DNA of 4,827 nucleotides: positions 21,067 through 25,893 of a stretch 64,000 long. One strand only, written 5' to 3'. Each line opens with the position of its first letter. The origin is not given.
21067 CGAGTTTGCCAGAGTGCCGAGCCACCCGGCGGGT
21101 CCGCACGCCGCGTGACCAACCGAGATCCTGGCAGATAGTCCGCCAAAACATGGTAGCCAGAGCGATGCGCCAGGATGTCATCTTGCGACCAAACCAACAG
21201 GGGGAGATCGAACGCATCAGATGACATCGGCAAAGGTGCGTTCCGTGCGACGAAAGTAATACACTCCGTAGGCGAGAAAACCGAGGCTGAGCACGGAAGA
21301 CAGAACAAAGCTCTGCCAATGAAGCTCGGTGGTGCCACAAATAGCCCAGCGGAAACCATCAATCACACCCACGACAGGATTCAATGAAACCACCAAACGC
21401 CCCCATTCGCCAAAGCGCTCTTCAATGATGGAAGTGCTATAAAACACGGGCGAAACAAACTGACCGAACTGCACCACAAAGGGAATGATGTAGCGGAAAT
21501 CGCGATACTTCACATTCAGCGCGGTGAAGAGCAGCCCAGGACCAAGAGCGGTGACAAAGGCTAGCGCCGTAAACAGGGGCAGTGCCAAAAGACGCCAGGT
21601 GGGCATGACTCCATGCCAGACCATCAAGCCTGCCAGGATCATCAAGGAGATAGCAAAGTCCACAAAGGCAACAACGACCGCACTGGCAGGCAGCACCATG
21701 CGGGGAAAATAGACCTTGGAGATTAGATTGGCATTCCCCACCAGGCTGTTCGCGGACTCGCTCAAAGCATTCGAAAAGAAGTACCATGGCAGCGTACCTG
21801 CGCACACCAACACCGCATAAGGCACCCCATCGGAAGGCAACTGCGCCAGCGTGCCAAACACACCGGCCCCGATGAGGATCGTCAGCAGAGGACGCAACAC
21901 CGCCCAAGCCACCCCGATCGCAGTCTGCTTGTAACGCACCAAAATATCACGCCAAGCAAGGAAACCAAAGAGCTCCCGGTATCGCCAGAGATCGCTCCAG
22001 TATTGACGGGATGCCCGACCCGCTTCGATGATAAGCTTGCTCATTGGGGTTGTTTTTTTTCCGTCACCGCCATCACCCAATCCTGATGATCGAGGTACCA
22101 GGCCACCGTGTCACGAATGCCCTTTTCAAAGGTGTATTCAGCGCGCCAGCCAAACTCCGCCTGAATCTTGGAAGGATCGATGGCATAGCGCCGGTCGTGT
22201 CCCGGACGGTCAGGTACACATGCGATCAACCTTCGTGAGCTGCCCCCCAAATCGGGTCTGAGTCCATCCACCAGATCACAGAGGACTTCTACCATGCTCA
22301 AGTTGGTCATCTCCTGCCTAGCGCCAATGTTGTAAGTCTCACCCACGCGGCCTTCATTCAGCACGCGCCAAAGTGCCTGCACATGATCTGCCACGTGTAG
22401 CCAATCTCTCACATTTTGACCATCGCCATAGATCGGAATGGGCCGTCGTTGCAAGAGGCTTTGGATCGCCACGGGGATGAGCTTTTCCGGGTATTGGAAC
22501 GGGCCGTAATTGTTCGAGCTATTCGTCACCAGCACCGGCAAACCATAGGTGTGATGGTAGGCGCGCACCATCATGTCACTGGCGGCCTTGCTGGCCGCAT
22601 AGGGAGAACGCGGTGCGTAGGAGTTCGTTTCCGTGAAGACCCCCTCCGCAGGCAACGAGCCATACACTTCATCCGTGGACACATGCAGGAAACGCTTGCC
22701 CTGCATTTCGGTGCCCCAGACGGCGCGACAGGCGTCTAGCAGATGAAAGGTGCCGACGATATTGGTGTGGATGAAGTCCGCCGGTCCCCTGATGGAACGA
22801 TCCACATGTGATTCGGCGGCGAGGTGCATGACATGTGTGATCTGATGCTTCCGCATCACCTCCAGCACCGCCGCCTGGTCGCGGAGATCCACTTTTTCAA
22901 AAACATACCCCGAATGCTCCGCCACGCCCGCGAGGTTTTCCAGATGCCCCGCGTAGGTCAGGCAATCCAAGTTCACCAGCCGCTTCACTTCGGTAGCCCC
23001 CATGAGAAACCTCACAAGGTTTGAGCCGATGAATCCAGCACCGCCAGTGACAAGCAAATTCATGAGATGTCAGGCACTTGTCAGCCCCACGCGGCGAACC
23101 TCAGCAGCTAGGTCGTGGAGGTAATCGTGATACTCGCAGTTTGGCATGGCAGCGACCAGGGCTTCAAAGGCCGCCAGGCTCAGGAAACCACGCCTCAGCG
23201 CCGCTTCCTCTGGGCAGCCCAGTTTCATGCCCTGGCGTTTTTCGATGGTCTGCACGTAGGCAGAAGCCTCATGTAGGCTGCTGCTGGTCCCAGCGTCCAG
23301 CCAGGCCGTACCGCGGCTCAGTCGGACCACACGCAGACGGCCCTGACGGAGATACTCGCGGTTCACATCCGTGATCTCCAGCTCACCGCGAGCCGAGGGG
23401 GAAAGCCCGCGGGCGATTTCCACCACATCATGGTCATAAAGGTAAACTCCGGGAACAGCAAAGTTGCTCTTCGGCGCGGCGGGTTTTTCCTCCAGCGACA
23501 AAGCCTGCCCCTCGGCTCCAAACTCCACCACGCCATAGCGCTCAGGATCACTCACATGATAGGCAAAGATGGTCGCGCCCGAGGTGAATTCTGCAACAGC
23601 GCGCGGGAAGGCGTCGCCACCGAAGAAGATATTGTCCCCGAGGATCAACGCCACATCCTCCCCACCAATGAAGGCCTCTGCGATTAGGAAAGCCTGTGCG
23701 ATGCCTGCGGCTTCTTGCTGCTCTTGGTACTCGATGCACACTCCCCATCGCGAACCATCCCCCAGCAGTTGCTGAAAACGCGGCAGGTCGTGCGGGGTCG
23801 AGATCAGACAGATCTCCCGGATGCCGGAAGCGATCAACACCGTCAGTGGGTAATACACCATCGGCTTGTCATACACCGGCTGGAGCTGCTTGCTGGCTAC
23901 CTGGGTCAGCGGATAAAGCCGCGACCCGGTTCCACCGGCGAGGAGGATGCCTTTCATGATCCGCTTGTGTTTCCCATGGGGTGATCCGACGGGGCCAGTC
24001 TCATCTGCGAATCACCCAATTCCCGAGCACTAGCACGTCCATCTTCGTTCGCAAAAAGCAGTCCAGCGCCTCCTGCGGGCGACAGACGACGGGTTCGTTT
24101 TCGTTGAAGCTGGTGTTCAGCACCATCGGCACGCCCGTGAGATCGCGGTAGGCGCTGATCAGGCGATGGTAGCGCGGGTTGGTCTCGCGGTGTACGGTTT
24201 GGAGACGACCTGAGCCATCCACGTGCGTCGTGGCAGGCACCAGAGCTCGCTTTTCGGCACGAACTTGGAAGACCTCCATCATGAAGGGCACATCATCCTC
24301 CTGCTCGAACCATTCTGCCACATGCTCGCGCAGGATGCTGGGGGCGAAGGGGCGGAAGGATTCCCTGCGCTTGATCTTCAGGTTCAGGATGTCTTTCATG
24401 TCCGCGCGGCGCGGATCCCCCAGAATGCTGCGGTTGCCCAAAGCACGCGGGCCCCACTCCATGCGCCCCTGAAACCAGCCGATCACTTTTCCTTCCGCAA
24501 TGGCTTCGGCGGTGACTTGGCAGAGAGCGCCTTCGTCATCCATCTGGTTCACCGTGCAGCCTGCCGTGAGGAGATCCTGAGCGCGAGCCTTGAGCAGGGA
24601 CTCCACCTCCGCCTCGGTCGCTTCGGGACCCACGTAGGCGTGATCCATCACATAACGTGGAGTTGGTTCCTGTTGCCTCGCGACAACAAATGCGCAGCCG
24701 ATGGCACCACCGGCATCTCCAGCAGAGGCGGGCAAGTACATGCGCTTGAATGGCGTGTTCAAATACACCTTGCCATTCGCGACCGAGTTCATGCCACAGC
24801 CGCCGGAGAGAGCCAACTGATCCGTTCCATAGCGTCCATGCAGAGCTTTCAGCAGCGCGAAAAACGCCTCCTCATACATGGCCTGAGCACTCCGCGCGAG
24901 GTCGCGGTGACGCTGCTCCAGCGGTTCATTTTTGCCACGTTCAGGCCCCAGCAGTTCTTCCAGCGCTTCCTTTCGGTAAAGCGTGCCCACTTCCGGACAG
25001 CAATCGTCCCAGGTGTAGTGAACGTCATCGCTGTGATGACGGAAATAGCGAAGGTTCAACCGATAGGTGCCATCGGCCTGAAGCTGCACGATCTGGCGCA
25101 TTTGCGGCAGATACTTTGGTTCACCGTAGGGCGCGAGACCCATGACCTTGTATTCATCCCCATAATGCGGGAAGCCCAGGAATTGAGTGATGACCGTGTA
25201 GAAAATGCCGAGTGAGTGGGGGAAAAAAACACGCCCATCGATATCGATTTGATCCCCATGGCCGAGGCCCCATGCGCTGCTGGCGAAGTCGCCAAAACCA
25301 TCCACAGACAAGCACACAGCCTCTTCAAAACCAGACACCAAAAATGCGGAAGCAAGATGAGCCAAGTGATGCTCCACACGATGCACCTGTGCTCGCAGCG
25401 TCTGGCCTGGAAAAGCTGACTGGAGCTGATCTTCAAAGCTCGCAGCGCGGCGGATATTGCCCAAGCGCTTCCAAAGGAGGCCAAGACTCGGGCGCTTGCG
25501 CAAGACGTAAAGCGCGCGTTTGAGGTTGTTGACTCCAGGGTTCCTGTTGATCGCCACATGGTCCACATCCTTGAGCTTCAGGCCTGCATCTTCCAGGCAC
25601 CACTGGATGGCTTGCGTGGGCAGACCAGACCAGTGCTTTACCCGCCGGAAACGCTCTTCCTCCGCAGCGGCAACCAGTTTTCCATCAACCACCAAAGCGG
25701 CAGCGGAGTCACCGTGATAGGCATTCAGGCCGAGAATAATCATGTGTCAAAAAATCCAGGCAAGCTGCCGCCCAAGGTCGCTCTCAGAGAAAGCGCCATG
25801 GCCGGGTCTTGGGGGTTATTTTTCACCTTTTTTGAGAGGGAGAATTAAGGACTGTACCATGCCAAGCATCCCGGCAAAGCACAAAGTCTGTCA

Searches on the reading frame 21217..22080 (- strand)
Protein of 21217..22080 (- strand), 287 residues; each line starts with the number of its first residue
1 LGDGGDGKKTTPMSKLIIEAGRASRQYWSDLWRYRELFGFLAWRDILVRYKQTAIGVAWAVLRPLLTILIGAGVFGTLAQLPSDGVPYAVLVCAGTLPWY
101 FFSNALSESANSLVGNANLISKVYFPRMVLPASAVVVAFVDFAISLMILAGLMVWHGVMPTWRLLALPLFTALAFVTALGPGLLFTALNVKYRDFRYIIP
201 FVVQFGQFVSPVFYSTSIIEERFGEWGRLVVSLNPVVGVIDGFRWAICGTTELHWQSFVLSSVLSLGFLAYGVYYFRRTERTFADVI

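Call 81: search_protein_families(library=pfam, proteins=[window:21217-22080:-], max_evalue=0.00001)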
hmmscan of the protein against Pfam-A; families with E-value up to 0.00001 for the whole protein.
window:21217-22080:- (287 aa): 1 family
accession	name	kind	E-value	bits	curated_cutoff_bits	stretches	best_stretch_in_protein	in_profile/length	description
PF01061.29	ABC2_membrane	-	1.3e-16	61.2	26.9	1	37-246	2-209/211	ABC-2 type transporter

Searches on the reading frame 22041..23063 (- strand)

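Call 81: search_protein_families(library=pfam, proteins=[window:22041-23063:-], max_evalue=0.00001)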
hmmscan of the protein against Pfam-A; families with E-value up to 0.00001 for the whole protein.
window:22041-23063:- (340 aa): 6 families
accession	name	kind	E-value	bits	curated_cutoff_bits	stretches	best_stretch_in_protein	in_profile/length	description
PF16363.11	GDP_Man_Dehyd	-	6.1e-91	305.7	27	1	4-319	1-332/332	GDP-mannose 4,6 dehydratase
PF01370.27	Epimerase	-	1.2e-67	228.3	20.9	1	4-247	2-240/240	NAD dependent epimerase/dehydratase family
PF04321.23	RmlD_sub_bind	-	1.1e-14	54.6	27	1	1-173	1-143/287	RmlD substrate binding domain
PF02719.21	Polysacc_synt_2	-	1.7e-13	50.8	20.2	1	3-133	1-131/293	Polysaccharide biosynthesis protein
PF07993.18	NAD_binding_4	-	6.7e-13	48.8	20.1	1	73-183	87-205/258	Male sterility protein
PF01073.25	3Beta_HSD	-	7.5e-13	48.6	22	1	4-225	1-219/280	3-beta hydroxysteroid dehydrogenase/isomerase family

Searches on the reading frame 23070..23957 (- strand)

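Call 81: search_protein_families(library=pfam, proteins=[window:23070-23957:-], max_evalue=0.00001)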
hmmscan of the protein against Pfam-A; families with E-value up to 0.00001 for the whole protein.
window:23070-23957:- (295 aa): 2 families
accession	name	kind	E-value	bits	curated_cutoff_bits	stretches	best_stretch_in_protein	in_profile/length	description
PF00483.29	NTP_transferase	-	3.4e-64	217.2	21.2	1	2-236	1-243/245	Nucleotidyl transferase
PF12804.13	NTP_transf_3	-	1.3e-08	35.6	27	1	3-134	1-122/160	MobA-like NTP transferase domain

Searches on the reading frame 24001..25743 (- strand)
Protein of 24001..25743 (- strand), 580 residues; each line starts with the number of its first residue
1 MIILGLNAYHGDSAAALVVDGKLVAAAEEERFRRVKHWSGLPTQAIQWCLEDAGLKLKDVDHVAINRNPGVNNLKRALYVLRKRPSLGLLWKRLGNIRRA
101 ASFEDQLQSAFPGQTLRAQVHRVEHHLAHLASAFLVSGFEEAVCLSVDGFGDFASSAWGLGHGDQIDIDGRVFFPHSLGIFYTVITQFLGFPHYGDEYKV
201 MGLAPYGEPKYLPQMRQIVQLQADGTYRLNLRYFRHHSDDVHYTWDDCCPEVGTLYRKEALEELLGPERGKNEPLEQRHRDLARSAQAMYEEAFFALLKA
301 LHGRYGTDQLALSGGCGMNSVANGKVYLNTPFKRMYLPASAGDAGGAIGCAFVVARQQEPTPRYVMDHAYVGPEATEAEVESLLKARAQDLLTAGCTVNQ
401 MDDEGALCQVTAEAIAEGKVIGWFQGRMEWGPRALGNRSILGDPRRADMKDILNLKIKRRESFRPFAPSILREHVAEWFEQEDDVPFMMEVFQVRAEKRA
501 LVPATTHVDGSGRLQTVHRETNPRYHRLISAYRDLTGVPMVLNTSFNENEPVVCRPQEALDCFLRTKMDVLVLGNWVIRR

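Call 82: search_protein_families(library=pfam, proteins=[window:24001-25743:-], max_evalue=0.00001)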
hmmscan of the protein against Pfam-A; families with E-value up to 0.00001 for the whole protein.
window:24001-25743:- (580 aa): 2 families
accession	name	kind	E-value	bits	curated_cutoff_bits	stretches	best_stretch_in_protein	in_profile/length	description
PF16861.10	Carbam_trans_C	-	6.3e-74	247.6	27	1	412-580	1-170/170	Carbamoyltransferase C-terminus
PF02543.21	Carbam_trans_N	-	3.2e-55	188.4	24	1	3-351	2-345/346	Carbamoyltransferase N-terminus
